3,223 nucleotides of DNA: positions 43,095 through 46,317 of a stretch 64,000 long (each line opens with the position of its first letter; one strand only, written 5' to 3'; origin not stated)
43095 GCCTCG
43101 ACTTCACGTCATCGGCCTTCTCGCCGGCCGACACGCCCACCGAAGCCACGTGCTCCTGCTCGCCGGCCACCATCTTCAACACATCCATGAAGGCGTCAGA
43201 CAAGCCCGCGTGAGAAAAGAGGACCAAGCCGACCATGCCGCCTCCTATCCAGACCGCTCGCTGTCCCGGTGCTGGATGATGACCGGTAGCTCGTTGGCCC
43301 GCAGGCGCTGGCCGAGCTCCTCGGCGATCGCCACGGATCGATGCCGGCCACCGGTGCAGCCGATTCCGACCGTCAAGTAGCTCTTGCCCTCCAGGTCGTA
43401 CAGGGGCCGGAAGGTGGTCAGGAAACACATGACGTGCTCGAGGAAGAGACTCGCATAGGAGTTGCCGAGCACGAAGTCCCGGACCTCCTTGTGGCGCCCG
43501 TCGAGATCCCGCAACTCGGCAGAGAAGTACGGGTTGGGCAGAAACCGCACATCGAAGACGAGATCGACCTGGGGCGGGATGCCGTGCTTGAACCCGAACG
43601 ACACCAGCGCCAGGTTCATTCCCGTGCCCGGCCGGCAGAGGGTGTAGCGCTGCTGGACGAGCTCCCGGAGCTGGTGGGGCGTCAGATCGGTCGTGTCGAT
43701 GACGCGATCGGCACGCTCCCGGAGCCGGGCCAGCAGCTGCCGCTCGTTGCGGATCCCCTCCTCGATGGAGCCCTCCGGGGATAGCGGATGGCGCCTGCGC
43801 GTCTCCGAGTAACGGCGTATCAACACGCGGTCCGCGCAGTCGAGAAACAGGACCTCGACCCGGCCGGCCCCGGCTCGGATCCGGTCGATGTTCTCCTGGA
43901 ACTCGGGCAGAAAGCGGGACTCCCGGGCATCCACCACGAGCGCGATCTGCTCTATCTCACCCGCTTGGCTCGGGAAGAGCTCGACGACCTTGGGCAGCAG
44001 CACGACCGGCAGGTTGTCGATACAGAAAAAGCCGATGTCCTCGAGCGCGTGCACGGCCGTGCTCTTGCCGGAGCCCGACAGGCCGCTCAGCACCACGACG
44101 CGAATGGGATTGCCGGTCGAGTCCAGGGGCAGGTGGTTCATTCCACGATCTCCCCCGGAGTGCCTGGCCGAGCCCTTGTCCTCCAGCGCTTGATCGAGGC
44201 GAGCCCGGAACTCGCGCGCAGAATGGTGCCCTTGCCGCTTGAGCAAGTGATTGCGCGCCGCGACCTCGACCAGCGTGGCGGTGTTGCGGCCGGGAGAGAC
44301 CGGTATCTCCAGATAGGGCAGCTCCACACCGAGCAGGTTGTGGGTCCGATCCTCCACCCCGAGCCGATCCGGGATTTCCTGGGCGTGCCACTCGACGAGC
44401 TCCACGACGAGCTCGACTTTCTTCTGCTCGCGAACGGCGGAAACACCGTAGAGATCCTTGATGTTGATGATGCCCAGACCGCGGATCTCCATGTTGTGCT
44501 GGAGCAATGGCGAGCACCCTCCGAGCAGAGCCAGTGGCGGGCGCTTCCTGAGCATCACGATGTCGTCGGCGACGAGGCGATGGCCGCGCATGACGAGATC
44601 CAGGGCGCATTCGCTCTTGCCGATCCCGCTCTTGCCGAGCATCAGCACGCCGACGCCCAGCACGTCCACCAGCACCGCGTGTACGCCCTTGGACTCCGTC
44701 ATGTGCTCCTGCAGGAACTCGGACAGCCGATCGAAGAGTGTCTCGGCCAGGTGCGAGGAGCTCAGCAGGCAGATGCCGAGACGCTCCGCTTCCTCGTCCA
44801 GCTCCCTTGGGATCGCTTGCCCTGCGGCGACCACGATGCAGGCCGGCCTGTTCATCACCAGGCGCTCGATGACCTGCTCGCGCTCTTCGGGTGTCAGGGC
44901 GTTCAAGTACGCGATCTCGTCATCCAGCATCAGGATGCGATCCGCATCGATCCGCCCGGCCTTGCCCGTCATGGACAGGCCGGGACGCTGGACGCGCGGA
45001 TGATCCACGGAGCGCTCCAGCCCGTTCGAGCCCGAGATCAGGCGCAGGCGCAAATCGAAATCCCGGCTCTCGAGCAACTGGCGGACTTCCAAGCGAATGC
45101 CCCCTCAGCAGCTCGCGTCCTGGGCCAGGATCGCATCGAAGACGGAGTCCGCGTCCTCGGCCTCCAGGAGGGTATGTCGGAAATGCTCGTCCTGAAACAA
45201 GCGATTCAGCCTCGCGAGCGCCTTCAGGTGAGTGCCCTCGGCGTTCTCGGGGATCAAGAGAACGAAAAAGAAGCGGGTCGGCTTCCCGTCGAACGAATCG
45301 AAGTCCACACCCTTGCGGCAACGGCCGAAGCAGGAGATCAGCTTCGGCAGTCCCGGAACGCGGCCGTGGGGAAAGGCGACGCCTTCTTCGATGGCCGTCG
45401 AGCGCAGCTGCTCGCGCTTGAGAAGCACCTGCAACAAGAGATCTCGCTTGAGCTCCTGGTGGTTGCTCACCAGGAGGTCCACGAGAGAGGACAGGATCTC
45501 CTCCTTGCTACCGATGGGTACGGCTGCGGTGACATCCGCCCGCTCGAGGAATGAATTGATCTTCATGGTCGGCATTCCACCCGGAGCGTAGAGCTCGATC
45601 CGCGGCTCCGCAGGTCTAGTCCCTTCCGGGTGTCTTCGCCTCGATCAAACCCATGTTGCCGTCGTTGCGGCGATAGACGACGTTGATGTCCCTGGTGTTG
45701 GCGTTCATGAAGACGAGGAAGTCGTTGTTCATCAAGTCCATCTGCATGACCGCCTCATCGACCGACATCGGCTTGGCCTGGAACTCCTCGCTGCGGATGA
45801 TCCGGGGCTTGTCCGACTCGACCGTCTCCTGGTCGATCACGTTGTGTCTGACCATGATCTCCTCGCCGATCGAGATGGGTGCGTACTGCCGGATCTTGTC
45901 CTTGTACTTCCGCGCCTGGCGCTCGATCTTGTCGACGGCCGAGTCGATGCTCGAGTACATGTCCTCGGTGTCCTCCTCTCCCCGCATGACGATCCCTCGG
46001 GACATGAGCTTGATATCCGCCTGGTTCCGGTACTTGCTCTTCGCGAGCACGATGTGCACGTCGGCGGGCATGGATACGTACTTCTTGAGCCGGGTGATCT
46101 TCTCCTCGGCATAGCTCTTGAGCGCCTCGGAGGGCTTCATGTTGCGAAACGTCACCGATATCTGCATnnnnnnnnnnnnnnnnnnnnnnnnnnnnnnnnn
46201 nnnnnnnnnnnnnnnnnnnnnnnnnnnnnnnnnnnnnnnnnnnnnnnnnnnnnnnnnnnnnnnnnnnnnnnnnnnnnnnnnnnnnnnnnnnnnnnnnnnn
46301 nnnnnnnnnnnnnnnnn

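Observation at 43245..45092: In-frame HprK/P-RapZ fusion inside a complete rpoN-hpf-ptsN-hprK/rapZ-EIIA(Man)-ptsH-ptsI cluster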

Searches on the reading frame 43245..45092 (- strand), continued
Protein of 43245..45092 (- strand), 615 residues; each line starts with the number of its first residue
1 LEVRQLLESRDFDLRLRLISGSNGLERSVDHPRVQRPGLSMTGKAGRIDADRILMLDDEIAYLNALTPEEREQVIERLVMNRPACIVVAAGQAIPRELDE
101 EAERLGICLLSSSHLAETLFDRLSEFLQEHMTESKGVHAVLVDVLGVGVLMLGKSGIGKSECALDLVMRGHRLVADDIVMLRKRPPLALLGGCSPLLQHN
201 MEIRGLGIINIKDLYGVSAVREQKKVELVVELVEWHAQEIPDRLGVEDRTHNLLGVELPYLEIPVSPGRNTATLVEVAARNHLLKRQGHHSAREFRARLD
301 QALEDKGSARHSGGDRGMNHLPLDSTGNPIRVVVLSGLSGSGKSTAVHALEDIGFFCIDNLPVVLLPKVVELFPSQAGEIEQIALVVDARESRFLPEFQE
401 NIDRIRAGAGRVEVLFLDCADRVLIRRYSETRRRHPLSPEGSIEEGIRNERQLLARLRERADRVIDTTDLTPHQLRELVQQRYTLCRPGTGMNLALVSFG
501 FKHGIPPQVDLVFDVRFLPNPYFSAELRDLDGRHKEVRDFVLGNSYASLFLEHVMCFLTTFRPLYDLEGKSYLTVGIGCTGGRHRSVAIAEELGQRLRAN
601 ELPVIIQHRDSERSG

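Call 11: find_related_loci(query=window:43245-45092:-, collection=genome_contigs, flank=4000)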
Query window:43245-45092:- (615 aa) in genome_contigs; peptide patterns used: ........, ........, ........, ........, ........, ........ (x = any residue, [..] = any of these).
600 stretches matched a pattern (row limit reached: there are more); 592 encode a relative of the query (tblastn E <= 1e-3); the best 80 are kept; 80 distinct loci.
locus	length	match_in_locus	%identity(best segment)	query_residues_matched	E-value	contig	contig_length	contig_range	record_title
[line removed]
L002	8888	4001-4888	77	323-615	4e-146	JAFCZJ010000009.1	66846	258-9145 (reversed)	MAG: Deltaproteobacteria bacterium isolate AB_03_Bin_195 AB_03_Bin_195_scaffold_40, whole genome shotgun sequence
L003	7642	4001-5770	41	1-610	6e-132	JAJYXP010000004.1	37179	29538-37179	MAG: Proteobacteria bacterium isolate FK3.bin53 NODE_2095_length_37179_cov_30.688330, whole genome shotgun sequence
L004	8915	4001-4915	65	309-613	4e-127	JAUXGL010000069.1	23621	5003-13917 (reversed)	MAG: Deltaproteobacteria bacterium isolate CSMAG_2928 CSMAG_2928_k117_5072899_length_23621_cov_14.0000, whole genome sho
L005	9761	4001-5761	38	1-610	6e-127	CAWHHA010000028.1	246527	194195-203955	MAG: uncultured beta proteobacterium isolate MFD00709.bin.2.45 genome assembly, contig: contig_40800, whole genome shotg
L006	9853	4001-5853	70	1-611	0e+0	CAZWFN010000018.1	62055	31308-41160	MAG TPA_asm: uncultured Myxococcales bacterium isolate SRP332253_co1_126 genome assembly, contig: NODE_469_length_62055_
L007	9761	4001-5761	39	1-610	3e-126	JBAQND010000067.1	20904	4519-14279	MAG: Thiobacillus sp. isolate MFD12042_ilm_asm_bin11 k127_44669, whole genome shotgun sequence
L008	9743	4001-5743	40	14-609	7e-125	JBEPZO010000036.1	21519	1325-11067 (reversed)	MAG: Thiobacillaceae bacterium isolate 03V1_S199.rosella_refined.010 NODE_1551_length_21519_cov_4.430114, whole genome s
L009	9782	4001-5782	39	1-610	1e-124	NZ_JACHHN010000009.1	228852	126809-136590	Silvimonas terrae strain DSM 18233 Ga0415246_09, whole genome shotgun sequence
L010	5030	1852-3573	39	14-610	4e-125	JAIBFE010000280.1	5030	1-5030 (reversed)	MAG: Thiobacillus sp. isolate C41_concoct.bin.8 C41_k141_12663, whole genome shotgun sequence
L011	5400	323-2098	38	1-612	5e-124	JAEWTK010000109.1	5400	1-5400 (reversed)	MAG: Proteobacteria bacterium isolate OH_SDB_140 k127_847646, whole genome shotgun sequence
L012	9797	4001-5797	39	1-615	7e-124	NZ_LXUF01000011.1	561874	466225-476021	Methylovorus sp. MM2 NODE_2, whole genome shotgun sequence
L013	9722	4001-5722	39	14-610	6e-120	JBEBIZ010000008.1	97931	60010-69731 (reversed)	MAG: Thiobacillaceae bacterium isolate SF1_6 NODE_83_length_97931_cov_70.047428, whole genome shotgun sequence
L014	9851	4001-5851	39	1-610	5e-120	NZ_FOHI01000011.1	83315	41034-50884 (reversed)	Nitrosospira multiformis strain Nl7, whole genome shotgun sequence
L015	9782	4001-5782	38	1-610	2e-119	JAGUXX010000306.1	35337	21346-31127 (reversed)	MAG: Betaproteobacteria bacterium isolate DeMMO4_3 c_000000007421, whole genome shotgun sequence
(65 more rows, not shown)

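Call 18: find_encoding_contigs(protein=P0003, flank=4000, max_places=3)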
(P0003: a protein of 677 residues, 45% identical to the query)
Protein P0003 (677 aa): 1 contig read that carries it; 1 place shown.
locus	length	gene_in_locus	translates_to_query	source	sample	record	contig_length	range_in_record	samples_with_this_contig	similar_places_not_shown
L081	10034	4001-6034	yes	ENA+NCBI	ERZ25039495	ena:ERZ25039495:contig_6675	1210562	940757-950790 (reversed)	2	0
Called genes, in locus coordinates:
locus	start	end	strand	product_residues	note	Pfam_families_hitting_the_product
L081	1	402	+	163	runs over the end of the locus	PF03968:LptD_N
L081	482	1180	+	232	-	PF00005:ABC_tran, PF13304:AAA_21 (faint)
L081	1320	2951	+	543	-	PF00309:Sigma54_AID, PF04963:Sigma54_CBD, PF04552:Sigma54_DBD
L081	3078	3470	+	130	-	PF02482:Ribosomal_S30AE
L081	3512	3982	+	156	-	PF00359:PTS_EIIA_2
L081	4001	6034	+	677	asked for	PF02603:Hpr_kinase_N, PF07475:Hpr_kinase_C, PF13238:AAA_18 (faint), PF03668:RapZ-like_N, PF22740:PapZ_C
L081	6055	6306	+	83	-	PF00381:PTS-HPr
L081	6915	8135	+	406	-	PF00391:PEP-utilizers, PF02896:PEP-utilizers_C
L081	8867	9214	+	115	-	-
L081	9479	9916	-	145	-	-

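Call 19: find_encoding_contigs(protein=P0006, flank=4000, max_places=3)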
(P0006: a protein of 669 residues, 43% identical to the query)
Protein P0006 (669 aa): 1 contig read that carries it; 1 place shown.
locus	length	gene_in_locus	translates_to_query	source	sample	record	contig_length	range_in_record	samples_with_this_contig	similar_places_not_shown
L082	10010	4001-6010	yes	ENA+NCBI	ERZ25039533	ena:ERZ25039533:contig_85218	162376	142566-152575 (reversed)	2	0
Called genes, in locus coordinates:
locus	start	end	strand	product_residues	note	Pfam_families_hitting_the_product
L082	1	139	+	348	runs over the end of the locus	PF00009:GTP_EFTU (weak), PF00350:Dynamin_N (weak)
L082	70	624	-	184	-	-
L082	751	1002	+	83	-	PF00005:ABC_tran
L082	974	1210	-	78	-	-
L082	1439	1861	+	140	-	PF00309:Sigma54_AID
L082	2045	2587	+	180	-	PF04963:Sigma54_CBD, PF04552:Sigma54_DBD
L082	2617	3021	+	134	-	PF04552:Sigma54_DBD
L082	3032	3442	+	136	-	PF02482:Ribosomal_S30AE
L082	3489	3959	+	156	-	PF00359:PTS_EIIA_2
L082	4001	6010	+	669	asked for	PF02603:Hpr_kinase_N, PF07475:Hpr_kinase_C, PF13238:AAA_18 (faint), PF03668:RapZ-like_N, PF22740:PapZ_C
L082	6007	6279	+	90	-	PF00381:PTS-HPr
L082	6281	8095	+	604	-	PF05524:PEP-utilisers_N, PF00391:PEP-utilizers, PF02896:PEP-utilizers_C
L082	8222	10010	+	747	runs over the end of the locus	PF00149:Metallophos (weak), PF02872:5_nucleotid_C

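Call 29: search_solved_structures(query=window:43245-45092:-, max_evalue=0.00001, show_alignments=0)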
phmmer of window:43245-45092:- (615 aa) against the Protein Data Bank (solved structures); distinct sequences matched with E-value up to 0.00001: 9.
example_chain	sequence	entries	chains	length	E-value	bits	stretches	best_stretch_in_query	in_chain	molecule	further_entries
5o5q_A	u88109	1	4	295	2.3e-64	221.6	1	332-613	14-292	RNase adapter protein RapZ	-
5o5o_A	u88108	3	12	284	3.1e-64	221.2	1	332-613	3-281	RNase adapter protein RapZ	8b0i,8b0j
1ko7_A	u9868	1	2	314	1.8e-62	215.3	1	15-313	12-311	Hpr kinase/phosphatase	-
1jb1_A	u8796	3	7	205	8.8e-45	156.9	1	124-315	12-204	HPRK PROTEIN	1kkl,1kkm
2qmh_A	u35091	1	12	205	4.1e-44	154.7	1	124-315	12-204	HPr kinase/phosphorylase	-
1knx_A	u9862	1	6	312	1.8e-42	149.3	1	5-298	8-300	Probable HPr(Ser) kinase/phosphatase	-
9m1q_A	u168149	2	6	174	2.4e-29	106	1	325-482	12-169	Nucleotide-binding protein Rv1421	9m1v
3tqf_A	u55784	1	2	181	1.6e-28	103.3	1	138-305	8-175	Hpr(Ser) kinase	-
5o5s_A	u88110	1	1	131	5.6e-27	98.1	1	493-613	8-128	RNase adapter protein RapZ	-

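Call 34: search_protein_representatives(protein=window:43245-45092:-)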
Query: 615 residues. Proteins with E-value up to 0.001 (for the whole library): 18295; up to 1e-10: 8688; up to 1e-30: 2415. The best 150 are listed.
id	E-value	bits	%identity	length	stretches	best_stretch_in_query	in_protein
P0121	3.2e-98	346.7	55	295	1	330-613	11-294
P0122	1.2e-85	305.1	55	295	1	330-613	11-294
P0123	1.7e-85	304.6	53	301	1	331-613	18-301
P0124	2.3e-81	291.0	49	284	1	332-614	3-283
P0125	9.4e-81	289.0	47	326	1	2-314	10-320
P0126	7.3e-80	286.0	48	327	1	3-305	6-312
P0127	3.8e-79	283.7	50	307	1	330-611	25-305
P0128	1.3e-78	281.9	48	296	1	331-613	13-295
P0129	3.6e-78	280.5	49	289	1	331-611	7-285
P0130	7.2e-78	279.4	32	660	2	13-295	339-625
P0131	8.4e-78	279.2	50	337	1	141-442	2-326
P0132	2.5e-77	277.7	51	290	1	330-613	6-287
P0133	4.6e-77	276.8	49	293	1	331-610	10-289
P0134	3.1e-76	274.1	47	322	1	2-303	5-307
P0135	3.5e-76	273.9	45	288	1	331-613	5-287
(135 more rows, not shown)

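Call 36: find_encoding_contigs(protein=P0001, flank=3000, max_places=3)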
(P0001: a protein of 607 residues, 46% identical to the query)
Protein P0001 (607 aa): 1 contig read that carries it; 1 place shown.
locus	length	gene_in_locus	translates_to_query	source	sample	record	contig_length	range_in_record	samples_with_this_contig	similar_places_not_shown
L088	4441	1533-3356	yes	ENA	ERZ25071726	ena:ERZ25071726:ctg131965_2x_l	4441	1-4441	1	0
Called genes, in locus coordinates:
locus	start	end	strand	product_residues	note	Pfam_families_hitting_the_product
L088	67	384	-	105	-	-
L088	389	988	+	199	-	PF04552:Sigma54_DBD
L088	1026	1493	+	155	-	PF00359:PTS_EIIA_2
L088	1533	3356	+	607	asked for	PF02603:Hpr_kinase_N, PF07475:Hpr_kinase_C, PF03668:RapZ-like_N, PF22740:PapZ_C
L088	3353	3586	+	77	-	-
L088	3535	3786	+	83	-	PF03610:EIIA-man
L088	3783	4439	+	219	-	?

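Call 37: find_encoding_contigs(protein=P0005, flank=3000, max_places=3)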
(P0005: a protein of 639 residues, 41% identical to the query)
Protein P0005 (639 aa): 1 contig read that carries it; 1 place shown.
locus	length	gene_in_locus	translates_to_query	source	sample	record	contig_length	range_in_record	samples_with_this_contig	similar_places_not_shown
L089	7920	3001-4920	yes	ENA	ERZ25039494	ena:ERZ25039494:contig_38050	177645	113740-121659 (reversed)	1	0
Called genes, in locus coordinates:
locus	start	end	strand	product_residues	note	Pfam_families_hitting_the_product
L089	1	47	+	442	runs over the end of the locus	PF06835:LptC (weak)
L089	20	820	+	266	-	PF03968:LptD_N (weak)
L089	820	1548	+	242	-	PF00005:ABC_tran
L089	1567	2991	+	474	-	PF00309:Sigma54_AID, PF04963:Sigma54_CBD, PF04552:Sigma54_DBD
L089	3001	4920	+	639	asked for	PF02603:Hpr_kinase_N, PF07475:Hpr_kinase_C, PF03668:RapZ-like_N, PF22740:PapZ_C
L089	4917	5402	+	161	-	PF03610:EIIA-man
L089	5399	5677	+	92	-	PF00381:PTS-HPr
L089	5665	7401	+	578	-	PF05524:PEP-utilisers_N, PF00391:PEP-utilizers, PF02896:PEP-utilizers_C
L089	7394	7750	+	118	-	PF01050:MannoseP_isomer (weak), PF07883:Cupin_2 (weak)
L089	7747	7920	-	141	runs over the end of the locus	PF00436:SSB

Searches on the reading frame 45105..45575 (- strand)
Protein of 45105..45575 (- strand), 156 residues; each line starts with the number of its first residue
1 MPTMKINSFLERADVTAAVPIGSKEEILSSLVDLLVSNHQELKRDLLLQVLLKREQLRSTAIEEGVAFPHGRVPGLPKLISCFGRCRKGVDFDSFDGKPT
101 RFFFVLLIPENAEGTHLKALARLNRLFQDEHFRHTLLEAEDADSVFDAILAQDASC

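Call 3: search_protein_families(library=pfam, proteins=[window:45105-45575:-])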
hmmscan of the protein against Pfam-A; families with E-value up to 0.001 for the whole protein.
window:45105-45575:- (156 aa): 2 families
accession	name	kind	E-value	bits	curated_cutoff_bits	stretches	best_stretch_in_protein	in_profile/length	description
PF00359.27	PTS_EIIA_2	-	8.5e-30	104.1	27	1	9-150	2-142/144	Phosphoenolpyruvate-dependent sugar phosphotransferase system, EIIA 2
PF07565.18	Band_3_cyto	-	0.00062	19.9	34.3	0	71-149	197-277/294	Band 3 cytoplasmic domain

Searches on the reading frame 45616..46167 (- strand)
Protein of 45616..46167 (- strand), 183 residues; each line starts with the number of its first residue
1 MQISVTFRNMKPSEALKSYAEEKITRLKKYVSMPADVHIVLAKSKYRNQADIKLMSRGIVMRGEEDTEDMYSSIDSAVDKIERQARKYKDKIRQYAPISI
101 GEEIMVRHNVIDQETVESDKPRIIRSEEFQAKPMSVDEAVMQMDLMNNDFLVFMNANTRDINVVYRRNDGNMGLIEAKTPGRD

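Call 3: search_protein_families(library=pfam, proteins=[window:45616-46167:-])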
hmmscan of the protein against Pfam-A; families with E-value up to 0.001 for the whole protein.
window:45616-46167:- (183 aa): 2 families
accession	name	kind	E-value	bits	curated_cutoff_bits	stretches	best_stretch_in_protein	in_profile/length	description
PF16321.10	Ribosom_S30AE_C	-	2.9e-26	91.4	25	1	119-174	2-57/57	Sigma 54 modulation/S30EA ribosomal protein C terminus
PF02482.25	Ribosomal_S30AE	-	1.8e-25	89.9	23.7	1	3-93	1-88/88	Sigma 54 modulation protein / S30EA ribosomal protein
